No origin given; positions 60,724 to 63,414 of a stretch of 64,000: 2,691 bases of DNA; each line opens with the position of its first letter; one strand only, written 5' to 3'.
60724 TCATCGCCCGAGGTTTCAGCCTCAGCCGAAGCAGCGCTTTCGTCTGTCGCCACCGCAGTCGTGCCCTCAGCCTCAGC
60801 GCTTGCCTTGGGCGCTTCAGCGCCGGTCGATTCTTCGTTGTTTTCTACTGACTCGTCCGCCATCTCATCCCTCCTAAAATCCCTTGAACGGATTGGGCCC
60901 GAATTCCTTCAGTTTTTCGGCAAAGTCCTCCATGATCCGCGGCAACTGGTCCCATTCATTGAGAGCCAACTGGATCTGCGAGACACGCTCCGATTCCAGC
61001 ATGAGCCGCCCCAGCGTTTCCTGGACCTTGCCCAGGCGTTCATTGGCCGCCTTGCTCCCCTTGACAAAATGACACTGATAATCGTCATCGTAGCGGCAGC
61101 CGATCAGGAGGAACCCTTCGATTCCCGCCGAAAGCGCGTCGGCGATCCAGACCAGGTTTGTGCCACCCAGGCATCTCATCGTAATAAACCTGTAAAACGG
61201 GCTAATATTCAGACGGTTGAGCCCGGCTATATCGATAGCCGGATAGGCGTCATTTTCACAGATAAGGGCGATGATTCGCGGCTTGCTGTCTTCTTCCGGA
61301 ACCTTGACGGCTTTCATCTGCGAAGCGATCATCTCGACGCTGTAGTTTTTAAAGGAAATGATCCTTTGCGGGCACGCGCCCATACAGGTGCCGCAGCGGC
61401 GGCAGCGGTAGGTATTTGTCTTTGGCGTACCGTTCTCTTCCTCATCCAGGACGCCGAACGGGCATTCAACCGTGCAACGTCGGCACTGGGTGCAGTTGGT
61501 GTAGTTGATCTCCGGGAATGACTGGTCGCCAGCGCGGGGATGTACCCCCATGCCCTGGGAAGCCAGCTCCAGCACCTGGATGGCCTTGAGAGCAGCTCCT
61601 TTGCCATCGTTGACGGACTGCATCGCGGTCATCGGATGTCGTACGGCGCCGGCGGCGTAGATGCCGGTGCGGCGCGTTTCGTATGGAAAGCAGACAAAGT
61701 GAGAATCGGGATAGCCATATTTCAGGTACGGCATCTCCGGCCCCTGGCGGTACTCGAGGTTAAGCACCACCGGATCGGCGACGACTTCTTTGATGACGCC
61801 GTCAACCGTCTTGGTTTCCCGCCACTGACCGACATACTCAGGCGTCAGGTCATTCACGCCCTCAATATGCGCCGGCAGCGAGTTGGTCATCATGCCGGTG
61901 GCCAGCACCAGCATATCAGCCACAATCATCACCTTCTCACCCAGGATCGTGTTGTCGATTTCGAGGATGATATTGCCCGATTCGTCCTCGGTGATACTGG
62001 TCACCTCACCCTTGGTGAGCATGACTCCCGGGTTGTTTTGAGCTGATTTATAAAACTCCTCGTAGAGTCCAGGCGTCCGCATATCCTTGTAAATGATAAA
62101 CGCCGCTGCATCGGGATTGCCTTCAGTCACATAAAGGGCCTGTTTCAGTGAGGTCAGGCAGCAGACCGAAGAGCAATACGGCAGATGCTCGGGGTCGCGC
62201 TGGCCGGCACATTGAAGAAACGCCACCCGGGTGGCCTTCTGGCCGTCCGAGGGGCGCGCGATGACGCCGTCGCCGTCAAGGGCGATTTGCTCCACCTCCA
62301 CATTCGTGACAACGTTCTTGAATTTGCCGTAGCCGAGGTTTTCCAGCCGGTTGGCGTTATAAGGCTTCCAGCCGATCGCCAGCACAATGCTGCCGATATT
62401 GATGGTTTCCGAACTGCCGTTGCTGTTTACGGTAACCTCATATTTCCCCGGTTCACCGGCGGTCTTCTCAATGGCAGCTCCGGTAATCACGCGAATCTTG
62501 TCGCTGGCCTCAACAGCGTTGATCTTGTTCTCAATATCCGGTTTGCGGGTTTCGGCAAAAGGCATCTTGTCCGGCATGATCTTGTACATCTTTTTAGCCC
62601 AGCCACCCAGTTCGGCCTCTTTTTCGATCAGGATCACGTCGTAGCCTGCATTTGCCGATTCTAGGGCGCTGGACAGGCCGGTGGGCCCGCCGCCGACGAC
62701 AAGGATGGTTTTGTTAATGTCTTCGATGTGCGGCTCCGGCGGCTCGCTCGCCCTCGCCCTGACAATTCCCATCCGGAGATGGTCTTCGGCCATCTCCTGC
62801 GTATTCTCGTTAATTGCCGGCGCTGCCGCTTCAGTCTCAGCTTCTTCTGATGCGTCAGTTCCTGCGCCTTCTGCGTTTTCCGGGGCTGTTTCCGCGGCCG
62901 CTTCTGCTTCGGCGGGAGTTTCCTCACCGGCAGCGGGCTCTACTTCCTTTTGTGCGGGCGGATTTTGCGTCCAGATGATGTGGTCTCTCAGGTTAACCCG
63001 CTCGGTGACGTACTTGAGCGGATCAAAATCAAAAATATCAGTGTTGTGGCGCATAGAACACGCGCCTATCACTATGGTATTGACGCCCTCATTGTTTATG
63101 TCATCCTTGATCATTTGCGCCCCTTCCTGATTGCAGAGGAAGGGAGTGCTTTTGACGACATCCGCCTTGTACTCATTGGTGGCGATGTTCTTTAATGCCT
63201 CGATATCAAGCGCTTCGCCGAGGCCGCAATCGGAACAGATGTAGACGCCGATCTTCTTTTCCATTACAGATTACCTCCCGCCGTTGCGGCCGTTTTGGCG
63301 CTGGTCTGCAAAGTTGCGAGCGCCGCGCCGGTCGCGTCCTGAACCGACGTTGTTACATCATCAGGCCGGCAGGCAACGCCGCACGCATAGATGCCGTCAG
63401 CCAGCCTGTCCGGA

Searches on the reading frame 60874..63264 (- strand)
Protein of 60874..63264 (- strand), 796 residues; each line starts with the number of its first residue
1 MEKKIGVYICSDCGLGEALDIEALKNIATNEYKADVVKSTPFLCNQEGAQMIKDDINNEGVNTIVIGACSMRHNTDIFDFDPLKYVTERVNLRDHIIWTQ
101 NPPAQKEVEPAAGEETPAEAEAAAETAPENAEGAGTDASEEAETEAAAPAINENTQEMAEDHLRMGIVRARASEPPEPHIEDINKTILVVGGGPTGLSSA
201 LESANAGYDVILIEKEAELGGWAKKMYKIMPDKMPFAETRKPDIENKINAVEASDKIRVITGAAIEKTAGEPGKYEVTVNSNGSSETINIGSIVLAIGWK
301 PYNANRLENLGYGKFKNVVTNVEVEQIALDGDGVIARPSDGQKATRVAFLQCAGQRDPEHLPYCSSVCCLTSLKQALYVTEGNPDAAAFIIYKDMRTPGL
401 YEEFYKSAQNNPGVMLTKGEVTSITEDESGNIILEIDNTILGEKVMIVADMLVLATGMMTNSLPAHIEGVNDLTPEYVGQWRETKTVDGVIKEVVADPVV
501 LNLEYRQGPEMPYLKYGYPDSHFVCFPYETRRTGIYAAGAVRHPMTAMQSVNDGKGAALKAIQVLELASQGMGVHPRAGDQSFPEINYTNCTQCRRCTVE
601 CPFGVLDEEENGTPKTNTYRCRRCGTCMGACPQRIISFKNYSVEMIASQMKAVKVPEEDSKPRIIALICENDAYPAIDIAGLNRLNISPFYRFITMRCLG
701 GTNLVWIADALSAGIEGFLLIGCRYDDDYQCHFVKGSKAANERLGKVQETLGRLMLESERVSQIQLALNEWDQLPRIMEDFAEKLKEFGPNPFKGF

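Call 33: search_protein_families(library=pfam, proteins=[window:60874-63264:-], max_evalue=0.001)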
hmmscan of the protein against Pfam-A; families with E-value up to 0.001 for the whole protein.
window:60874-63264:- (796 aa): 19 families
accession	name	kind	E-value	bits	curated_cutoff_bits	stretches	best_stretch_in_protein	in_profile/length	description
PF02662.21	FlpD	-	2.5e-33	115.1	22.3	1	664-789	1-123/123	Methyl-viologen-reducing hydrogenase, delta subunit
PF07992.20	Pyr_redox_2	-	2.4e-16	60.5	26.1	1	186-310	2-119/291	Pyridine nucleotide-disulphide oxidoreductase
PF12837.12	Fer4_6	-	7.1e-10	38.8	25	1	583-606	1-24/24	4Fe-4S binding domain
PF00037.32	Fer4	-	8.3e-09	35.4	21.1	1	584-606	1-23/24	4Fe-4S binding domain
PF01266.30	DAO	-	1.1e-08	35.5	27.9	1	187-221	2-37/353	FAD dependent oxidoreductase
PF13187.11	Fer4_9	-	6.1e-08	33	27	1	590-635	1-51/52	4Fe-4S dicluster domain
PF13237.11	Fer4_10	-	1.4e-07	31.8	25.5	1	585-632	3-53/53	4Fe-4S dicluster domain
PF13738.12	Pyr_redox_3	-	2.3e-07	30.8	30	0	188-217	1-31/305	Pyridine nucleotide-disulphide oxidoreductase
PF13450.12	NAD_binding_8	-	3.3e-07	30.9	21.9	1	189-224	1-36/68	NAD(P)-binding Rossmann-like domain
PF12831.13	FAD_oxidored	-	6.7e-07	29.4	27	1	187-223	2-38/416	FAD dependent oxidoreductase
PF12797.12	Fer4_2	-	2.6e-06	27.4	24.5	1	584-603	3-22/22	4Fe-4S binding domain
PF00890.30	FAD_binding_2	-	3.8e-06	26.8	20.4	1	187-221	2-36/414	FAD binding domain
PF13183.11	Fer4_8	-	3.9e-06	27.7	27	0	584-605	47-68/68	4Fe-4S dicluster domain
PF13484.11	Fer4_16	-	6.6e-06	27.2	30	0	590-611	1-21/66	4Fe-4S double cluster binding domain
PF12838.12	Fer4_7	-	1.5e-05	25.8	27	1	590-634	1-51/52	4Fe-4S dicluster domain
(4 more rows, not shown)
